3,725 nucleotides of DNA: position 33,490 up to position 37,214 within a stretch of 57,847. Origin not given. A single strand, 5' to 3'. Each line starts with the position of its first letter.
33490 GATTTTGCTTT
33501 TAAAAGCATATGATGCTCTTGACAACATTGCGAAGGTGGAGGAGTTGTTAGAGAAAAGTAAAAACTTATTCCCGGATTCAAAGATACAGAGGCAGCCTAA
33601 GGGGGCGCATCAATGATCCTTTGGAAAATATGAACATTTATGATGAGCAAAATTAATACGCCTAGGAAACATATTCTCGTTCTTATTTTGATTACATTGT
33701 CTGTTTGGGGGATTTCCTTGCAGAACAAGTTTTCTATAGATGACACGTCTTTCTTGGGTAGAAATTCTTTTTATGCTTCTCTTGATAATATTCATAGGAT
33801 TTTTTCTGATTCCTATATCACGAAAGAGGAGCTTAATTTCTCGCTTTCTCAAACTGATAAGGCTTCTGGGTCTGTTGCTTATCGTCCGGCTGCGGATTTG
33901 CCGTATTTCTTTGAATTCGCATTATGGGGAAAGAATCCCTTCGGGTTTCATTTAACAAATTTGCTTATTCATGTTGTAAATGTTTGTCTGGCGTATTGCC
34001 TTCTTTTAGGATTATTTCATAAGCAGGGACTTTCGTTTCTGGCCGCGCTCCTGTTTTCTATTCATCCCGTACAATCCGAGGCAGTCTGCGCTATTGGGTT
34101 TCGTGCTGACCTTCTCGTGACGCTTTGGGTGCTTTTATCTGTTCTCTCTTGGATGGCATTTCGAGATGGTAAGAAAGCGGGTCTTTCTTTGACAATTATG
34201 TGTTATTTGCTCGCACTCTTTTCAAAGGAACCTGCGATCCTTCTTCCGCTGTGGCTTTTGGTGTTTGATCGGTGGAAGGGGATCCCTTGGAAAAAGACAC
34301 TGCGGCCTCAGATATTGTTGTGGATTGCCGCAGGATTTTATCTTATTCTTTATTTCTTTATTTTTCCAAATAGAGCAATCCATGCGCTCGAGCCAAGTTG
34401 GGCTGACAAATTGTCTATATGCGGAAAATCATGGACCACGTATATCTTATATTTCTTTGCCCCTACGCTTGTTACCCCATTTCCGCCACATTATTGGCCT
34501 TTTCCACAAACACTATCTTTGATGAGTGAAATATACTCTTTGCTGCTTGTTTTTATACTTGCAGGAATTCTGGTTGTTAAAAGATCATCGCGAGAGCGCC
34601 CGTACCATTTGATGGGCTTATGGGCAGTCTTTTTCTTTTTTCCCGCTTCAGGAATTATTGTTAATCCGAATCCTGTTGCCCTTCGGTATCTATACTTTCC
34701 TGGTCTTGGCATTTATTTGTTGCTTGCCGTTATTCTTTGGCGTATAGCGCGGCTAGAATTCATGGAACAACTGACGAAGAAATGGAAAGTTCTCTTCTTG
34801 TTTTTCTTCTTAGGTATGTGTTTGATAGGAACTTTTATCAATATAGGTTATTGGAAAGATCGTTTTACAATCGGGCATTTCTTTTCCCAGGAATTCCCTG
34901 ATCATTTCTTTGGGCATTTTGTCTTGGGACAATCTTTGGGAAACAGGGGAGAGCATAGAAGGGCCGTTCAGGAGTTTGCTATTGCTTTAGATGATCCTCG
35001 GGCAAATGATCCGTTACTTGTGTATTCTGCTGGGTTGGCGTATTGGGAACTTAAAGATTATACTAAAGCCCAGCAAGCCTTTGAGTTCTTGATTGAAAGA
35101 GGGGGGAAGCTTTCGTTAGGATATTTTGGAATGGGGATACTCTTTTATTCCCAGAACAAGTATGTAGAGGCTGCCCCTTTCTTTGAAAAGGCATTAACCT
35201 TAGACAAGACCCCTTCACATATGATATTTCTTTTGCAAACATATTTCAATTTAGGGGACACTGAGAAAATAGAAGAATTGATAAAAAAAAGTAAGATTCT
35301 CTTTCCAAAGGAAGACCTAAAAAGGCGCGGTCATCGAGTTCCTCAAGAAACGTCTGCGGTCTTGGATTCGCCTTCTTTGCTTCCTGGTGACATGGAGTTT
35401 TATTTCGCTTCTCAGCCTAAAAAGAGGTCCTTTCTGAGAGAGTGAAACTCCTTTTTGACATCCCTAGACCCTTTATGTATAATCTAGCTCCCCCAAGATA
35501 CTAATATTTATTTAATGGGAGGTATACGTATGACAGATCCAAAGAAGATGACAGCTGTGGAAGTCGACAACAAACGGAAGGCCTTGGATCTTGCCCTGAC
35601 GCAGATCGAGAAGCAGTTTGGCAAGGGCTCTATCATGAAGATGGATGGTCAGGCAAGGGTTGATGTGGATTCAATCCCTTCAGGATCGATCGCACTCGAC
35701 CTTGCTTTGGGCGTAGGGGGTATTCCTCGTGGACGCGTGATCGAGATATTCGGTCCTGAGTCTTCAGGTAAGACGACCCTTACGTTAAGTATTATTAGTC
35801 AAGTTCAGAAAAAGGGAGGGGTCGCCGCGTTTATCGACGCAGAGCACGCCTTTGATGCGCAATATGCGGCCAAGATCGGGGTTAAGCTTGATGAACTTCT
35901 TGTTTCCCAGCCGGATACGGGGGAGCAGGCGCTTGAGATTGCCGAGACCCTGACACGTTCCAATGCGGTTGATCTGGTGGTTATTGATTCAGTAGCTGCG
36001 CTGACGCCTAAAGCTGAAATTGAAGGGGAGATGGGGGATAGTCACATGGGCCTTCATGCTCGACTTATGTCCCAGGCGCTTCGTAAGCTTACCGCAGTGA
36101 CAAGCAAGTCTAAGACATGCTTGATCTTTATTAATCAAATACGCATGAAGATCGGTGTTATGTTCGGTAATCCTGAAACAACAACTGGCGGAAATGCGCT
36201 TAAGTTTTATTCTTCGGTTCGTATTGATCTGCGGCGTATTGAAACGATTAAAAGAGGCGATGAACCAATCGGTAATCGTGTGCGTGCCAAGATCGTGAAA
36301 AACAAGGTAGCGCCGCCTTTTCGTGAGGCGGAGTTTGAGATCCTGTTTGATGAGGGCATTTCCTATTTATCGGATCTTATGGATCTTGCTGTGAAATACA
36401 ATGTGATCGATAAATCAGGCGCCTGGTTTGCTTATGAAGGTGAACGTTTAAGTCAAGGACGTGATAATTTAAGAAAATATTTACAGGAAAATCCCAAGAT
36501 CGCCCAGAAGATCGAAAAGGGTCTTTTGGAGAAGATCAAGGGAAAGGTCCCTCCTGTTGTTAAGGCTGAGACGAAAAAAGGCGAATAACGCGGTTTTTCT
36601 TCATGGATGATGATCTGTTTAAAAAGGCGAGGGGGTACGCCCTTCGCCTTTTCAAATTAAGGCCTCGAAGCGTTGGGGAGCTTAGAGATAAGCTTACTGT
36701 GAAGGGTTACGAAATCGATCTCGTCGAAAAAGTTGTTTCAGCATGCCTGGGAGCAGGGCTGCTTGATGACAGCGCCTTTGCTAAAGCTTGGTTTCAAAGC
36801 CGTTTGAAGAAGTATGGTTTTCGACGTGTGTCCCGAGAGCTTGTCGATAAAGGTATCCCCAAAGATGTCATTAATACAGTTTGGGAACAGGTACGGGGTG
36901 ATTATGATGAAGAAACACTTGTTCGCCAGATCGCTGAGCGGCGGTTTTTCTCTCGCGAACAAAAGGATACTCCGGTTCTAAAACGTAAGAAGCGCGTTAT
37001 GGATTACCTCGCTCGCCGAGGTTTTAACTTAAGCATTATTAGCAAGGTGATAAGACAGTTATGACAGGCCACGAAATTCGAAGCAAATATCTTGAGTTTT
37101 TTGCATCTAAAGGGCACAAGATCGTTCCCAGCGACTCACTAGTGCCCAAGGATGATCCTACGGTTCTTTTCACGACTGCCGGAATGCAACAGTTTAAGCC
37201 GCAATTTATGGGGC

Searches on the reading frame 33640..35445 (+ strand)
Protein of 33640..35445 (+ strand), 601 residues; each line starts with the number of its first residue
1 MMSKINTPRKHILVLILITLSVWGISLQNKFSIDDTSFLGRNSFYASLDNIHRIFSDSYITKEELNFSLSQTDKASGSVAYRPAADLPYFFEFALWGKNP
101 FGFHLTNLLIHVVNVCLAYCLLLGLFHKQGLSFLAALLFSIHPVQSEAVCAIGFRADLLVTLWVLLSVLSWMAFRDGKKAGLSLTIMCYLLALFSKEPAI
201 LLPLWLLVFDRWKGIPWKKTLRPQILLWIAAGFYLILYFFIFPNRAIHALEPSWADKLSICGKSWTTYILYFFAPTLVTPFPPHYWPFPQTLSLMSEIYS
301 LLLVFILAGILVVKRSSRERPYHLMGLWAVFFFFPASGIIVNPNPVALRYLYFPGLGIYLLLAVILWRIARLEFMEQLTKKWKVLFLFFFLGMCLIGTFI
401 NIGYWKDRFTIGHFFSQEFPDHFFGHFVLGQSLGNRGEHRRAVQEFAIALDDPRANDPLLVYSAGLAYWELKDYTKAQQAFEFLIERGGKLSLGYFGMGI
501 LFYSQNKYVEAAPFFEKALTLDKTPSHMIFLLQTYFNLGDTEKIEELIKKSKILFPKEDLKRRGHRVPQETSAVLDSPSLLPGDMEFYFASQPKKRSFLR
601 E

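Call 5: search_protein_families(library=pfam, proteins=[window:33640-35445:+], max_evalue=0.01)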
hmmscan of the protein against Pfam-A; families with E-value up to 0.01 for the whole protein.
window:33640-35445:+ (601 aa): 8 families
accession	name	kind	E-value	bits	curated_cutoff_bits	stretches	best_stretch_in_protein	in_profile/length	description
PF07719.23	TPR_2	-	2e-10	40.4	27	1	494-524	3-33/34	Tetratricopeptide repeat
PF00515.34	TPR_1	-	9.2e-10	38.4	27.8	1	494-523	3-32/34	Tetratricopeptide repeat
PF13432.12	TPR_16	-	1.8e-08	35.1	32.7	2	462-522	1-61/65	Tetratricopeptide repeat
PF13181.12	TPR_8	-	9.5e-08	32.1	25.7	0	462-482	5-25/34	Tetratricopeptide repeat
PF13424.12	TPR_12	-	5.8e-05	23.6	30.1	1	464-523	9-76/77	Tetratricopeptide repeat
PF13174.12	TPR_6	-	0.0003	21.7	26.3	0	463-487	5-29/33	Tetratricopeptide repeat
PF13176.12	TPR_7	-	0.0015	18.9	27.9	0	498-527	5-34/36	Tetratricopeptide repeat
PF13428.12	TPR_14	-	0.0016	19.3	23.5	0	462-490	5-33/44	Tetratricopeptide repeat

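Call 67: search_protein_families(library=ncbifam, proteins=[window:33640-35445:+], max_evalue=0.001)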
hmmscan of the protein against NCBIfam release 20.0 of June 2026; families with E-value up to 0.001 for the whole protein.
window:33640-35445:+ (601 aa): 3 families
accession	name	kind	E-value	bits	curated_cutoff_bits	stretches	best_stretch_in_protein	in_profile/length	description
TIGR02552.1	LcrH_SycD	equivalog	2.4e-06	27.3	104.8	1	461-545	21-106/136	SycD/LcrH family type III secretion system chaperone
NF040959.1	MamA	equivalog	0.00013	21.5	200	1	426-524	74-171/204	magnetosome protein MamA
TIGR02917.1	PEP_TPR_lipo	equivalog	0.00018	19.5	312.2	1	449-550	354-456/899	XrtA/PEP-CTERM system TPR-repeat protein PrsT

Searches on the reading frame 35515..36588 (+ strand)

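Call 35: search_protein_families(library=pfam, proteins=[window:35515-36588:+], max_evalue=0.001)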
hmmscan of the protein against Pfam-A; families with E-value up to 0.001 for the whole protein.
window:35515-36588:+ (357 aa): 9 families
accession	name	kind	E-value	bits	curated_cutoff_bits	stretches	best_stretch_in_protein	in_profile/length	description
PF00154.27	RecA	-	2.8e-137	456.8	27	1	22-283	1-262/262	recA bacterial DNA recombination protein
PF21096.2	RecA_C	-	8e-23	80.8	27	1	287-342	2-57/57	RecA C-terminal domain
PF08423.17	Rad51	-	1.9e-11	44.1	22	1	48-244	2-214/244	Rad51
PF13481.12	AAA_25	-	3.7e-05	23.9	27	0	68-165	28-157/195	AAA domain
PF06745.19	ATPase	-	4.1e-05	23.5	26.6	0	60-128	7-77/231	KaiC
PF01637.24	ATPase_2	-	0.00015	22.1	33.2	1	75-137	22-69/225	ATPase domain predominantly from Archaea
PF13191.12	AAA_16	-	0.00017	22.6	32.6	1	63-208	14-140/167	AAA ATPase domain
PF13479.12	AAA_24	-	0.0003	21.1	27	1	75-165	4-78/195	AAA domain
PF02283.22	CobU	-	0.00086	19.3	27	0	78-211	3-127/168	Cobinamide kinase / cobinamide phosphate guanyltransferase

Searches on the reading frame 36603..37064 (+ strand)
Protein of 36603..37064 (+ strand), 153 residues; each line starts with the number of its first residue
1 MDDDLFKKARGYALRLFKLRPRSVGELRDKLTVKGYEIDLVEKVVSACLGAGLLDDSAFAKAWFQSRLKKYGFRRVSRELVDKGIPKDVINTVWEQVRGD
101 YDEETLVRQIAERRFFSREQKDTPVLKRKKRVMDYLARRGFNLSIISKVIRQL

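Call 35: search_protein_families(library=pfam, proteins=[window:36603-37064:+], max_evalue=0.001)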
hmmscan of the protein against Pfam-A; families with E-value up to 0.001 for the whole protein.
window:36603-37064:+ (153 aa): 3 families
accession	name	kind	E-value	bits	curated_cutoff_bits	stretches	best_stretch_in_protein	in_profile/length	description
PF21982.2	RecX_HTH1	-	3.5e-15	56.1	26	1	9-46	1-38/40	RecX, first three-helix domain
PF21981.2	RecX_HTH3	-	1.9e-10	41.1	26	1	102-150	1-48/48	RecX, third three-helix domain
PF02631.22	RecX_HTH2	-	1.2e-09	38.6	26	1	55-92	1-40/42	RecX, second three-helix domain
